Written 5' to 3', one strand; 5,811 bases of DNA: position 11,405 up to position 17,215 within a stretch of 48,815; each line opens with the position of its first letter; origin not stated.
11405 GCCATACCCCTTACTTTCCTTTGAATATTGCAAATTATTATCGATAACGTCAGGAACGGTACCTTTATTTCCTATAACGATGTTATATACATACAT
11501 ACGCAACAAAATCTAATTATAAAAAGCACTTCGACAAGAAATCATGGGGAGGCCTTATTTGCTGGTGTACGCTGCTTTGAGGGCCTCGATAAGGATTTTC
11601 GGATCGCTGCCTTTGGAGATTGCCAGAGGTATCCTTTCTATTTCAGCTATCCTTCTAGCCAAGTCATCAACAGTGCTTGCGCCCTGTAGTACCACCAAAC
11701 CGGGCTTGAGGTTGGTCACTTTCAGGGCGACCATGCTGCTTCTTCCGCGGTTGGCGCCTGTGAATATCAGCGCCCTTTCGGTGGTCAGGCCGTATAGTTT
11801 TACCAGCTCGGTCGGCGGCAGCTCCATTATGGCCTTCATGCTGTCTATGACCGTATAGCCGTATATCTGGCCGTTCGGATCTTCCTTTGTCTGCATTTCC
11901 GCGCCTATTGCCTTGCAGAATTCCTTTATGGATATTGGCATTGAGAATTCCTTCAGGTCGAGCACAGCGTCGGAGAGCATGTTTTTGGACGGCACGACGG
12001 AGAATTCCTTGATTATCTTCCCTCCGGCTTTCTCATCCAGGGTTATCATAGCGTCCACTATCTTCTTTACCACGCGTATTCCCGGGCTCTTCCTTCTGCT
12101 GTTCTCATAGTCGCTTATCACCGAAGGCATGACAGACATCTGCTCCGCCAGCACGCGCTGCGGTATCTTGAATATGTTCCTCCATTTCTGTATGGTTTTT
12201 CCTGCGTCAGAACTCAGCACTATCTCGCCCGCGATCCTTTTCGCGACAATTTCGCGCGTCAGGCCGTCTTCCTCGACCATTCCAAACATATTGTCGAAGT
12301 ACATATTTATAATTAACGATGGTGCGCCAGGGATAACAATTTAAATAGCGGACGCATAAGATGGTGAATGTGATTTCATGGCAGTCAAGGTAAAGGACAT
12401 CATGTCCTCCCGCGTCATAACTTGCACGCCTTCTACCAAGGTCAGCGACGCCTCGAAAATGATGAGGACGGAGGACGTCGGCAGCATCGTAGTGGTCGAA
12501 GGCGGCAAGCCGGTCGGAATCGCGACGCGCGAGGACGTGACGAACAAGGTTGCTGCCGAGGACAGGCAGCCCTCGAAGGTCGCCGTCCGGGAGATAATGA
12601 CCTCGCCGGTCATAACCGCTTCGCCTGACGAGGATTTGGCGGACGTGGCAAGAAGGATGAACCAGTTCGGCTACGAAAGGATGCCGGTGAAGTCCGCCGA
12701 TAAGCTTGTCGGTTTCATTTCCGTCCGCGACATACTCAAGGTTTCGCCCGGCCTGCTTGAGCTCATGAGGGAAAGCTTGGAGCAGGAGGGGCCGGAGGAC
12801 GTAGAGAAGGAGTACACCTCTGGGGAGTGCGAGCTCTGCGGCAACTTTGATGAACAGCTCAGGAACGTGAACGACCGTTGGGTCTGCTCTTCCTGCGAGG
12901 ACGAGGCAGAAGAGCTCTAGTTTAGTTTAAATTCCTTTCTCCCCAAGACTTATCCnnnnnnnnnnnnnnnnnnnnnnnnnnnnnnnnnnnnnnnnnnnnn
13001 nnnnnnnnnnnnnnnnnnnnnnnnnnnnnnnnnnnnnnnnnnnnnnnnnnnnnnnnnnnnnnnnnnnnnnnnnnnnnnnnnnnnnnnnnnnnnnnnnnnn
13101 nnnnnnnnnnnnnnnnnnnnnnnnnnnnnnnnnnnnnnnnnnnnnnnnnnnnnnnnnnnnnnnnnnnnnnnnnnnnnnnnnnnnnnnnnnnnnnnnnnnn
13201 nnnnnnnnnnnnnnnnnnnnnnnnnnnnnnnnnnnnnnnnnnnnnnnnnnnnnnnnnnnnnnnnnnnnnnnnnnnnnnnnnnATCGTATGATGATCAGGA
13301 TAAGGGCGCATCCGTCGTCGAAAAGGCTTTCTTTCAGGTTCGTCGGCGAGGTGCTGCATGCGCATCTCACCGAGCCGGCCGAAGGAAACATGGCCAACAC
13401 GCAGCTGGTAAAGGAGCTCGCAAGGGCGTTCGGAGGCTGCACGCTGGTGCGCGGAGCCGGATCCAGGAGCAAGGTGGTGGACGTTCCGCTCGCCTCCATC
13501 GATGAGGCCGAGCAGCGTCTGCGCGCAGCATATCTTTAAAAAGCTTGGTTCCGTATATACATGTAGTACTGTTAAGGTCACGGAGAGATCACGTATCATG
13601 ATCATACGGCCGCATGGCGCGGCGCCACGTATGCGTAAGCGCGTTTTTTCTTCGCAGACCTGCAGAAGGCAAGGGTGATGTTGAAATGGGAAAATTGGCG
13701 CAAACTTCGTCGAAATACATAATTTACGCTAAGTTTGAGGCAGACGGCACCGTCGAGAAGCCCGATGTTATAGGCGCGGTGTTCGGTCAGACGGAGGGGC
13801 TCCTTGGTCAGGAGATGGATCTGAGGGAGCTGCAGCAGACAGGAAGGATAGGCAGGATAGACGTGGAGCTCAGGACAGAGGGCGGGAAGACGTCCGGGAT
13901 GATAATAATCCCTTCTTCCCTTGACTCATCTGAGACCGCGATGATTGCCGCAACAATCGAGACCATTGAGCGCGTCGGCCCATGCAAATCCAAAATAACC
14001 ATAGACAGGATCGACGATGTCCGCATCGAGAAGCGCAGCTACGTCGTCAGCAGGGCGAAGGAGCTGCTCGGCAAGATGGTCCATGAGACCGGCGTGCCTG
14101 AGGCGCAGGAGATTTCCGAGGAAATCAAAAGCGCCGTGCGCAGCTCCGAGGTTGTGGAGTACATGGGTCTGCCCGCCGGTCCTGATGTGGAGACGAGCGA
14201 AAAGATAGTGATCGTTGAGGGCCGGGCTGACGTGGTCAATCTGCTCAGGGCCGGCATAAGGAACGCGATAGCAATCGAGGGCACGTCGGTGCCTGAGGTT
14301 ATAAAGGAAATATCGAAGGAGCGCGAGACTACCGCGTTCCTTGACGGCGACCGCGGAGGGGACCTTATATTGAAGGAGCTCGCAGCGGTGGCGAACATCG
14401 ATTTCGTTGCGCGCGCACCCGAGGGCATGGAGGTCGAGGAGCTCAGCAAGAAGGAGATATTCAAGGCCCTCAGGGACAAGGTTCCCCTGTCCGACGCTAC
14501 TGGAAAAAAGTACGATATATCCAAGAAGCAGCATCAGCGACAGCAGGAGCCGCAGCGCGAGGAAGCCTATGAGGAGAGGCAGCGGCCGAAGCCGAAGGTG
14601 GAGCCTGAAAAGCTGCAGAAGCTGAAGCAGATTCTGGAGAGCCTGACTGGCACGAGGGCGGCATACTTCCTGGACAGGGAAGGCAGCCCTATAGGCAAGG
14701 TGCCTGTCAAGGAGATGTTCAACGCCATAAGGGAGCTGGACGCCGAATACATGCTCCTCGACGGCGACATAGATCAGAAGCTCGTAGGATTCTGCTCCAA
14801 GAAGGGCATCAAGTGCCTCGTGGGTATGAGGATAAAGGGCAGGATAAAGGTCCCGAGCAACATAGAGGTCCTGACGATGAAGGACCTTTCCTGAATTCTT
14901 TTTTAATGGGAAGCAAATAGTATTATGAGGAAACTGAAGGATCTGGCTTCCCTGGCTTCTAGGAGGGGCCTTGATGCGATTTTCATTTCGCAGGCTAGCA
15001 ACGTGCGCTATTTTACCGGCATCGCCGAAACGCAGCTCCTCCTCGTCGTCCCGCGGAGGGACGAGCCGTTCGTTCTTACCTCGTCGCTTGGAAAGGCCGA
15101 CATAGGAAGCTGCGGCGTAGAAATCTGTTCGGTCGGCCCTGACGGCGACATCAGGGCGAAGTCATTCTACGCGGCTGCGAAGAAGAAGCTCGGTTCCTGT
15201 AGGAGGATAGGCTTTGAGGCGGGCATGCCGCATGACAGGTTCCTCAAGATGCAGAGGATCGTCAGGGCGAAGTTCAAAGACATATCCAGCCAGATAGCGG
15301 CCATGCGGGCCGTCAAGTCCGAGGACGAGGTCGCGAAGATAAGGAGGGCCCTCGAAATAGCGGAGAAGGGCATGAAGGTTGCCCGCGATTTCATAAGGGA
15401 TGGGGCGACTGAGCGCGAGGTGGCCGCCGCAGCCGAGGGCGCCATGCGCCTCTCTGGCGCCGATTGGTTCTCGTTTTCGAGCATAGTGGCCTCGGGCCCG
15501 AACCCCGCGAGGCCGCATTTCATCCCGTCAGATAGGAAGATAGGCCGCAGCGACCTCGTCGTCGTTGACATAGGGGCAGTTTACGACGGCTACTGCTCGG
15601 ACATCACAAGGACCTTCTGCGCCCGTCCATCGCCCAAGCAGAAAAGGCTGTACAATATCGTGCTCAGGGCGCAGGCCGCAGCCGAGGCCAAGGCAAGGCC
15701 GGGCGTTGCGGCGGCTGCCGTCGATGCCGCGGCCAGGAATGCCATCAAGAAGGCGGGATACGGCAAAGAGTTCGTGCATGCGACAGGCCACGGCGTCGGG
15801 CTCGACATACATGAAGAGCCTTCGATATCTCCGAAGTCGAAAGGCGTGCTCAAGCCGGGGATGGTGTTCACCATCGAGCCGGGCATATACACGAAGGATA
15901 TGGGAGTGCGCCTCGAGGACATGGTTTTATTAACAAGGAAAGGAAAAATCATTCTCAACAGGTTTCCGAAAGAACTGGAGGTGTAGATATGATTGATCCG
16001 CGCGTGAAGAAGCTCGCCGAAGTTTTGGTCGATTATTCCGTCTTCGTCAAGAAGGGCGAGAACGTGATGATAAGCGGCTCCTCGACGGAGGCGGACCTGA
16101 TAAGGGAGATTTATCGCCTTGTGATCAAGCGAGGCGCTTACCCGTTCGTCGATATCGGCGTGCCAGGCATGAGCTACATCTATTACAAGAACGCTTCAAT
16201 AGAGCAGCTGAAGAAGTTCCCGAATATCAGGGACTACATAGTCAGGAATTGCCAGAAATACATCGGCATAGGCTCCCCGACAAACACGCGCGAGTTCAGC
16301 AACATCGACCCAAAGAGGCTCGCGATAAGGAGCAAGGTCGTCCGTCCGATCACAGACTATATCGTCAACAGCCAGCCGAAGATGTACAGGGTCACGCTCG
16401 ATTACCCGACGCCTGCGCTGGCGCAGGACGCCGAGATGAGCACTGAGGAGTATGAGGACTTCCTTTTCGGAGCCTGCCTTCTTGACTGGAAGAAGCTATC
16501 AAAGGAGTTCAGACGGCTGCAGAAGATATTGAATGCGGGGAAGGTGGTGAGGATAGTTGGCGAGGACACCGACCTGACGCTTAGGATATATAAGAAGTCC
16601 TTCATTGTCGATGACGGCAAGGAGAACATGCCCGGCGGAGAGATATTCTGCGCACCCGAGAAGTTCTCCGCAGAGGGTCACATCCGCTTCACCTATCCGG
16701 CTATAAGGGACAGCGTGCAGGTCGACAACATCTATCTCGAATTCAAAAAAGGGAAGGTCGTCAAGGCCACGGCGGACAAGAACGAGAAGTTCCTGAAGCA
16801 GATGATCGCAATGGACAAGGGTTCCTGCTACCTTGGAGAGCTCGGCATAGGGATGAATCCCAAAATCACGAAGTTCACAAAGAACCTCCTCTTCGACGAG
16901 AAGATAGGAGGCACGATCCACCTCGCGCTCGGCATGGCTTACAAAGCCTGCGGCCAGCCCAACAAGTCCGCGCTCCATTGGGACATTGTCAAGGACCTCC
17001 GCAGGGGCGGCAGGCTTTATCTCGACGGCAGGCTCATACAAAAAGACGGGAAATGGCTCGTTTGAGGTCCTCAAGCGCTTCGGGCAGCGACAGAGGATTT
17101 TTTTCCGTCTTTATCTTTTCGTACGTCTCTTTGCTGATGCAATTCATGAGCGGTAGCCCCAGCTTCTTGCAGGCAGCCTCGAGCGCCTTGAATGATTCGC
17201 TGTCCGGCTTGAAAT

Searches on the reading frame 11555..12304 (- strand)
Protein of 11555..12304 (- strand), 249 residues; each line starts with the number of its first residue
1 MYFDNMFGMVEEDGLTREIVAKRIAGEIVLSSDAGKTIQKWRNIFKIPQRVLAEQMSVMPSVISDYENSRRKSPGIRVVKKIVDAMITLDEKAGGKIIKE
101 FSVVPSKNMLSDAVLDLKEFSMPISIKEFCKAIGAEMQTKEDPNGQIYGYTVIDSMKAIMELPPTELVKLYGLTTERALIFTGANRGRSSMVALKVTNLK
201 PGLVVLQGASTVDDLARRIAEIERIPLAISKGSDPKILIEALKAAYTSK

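Call 5: search_protein_families(library=pfam, proteins=[window:11555-12304:-], max_evalue=0.01)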
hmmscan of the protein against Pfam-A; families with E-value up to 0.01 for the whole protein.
window:11555-12304:- (249 aa): 2 families
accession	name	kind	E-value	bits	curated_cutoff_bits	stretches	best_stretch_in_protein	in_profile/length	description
PF01381.28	HTH_3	-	3.8e-05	24.1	23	1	38-85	1-47/55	Helix-turn-helix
PF13560.12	HTH_31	-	0.0043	17.8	27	0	49-85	17-53/64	Helix-turn-helix domain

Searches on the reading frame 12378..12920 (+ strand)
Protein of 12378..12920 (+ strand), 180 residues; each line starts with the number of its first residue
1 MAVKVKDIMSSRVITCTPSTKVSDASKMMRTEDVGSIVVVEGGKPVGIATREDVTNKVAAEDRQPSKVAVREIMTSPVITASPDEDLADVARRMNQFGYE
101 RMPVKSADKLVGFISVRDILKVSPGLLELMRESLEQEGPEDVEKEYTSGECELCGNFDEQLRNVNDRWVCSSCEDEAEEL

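Call 72: search_protein_families(library=pfam, proteins=[window:12378-12920:+], max_evalue=0.00001)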
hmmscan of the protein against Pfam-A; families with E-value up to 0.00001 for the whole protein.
window:12378-12920:+ (180 aa): 1 family
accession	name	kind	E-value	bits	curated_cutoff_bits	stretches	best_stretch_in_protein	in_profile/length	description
PF00571.33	CBS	-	5.6e-30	103.9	24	2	70-123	1-55/57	CBS domain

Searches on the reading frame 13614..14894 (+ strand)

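Call 72: search_protein_families(library=pfam, proteins=[window:13614-14894:+], max_evalue=0.00001)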
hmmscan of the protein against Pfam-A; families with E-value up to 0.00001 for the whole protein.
window:13614-14894:+ (426 aa): 2 families
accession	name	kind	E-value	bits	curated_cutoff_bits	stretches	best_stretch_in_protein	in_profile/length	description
PF13662.12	Toprim_4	-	1.7e-08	35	25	1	197-258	2-72/85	Toprim domain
PF13155.12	Toprim_2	-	3.5e-06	27.7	22.1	1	199-271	1-81/88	Toprim-like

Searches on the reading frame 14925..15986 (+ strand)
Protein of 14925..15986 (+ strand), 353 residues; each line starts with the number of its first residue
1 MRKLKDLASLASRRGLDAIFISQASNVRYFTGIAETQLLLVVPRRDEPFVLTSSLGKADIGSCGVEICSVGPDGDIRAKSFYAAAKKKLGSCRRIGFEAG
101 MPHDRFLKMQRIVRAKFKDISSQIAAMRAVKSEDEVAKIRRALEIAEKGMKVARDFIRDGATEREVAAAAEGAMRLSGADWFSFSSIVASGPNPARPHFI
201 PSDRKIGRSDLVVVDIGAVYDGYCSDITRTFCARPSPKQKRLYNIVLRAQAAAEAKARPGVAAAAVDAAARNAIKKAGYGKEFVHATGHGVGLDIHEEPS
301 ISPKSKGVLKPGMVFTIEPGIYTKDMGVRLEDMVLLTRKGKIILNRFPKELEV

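Call 72: search_protein_families(library=pfam, proteins=[window:14925-15986:+], max_evalue=0.00001)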
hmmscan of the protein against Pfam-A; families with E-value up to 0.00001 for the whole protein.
window:14925-15986:+ (353 aa): 2 families
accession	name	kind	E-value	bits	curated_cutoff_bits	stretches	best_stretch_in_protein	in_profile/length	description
PF00557.29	Peptidase_M24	-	1.2e-72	244.5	23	1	138-337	2-207/208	Metallopeptidase family M24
PF01321.24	Creatinase_N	-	3.7e-15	57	22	1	4-130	2-128/128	Creatinase/Prolidase N-terminal domain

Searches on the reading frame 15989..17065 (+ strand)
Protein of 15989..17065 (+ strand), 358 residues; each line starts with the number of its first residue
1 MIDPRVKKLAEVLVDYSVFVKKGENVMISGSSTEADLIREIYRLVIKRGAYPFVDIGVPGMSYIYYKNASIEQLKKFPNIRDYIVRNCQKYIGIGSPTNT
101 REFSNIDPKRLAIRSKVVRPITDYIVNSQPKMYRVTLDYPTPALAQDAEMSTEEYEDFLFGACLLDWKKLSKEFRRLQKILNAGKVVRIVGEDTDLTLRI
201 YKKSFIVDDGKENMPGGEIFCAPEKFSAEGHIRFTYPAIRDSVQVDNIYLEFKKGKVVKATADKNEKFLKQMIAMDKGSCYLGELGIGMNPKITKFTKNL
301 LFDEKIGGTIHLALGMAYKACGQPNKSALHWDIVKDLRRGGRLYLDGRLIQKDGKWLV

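Call 72: search_protein_families(library=pfam, proteins=[window:15989-17065:+], max_evalue=0.00001)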
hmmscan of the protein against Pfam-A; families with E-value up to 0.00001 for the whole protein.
window:15989-17065:+ (358 aa): 1 family
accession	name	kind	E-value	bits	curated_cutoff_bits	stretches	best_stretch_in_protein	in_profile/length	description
PF02073.20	Peptidase_M29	-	3.7e-70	237.2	27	1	4-336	3-383/406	Thermophilic metalloprotease (M29)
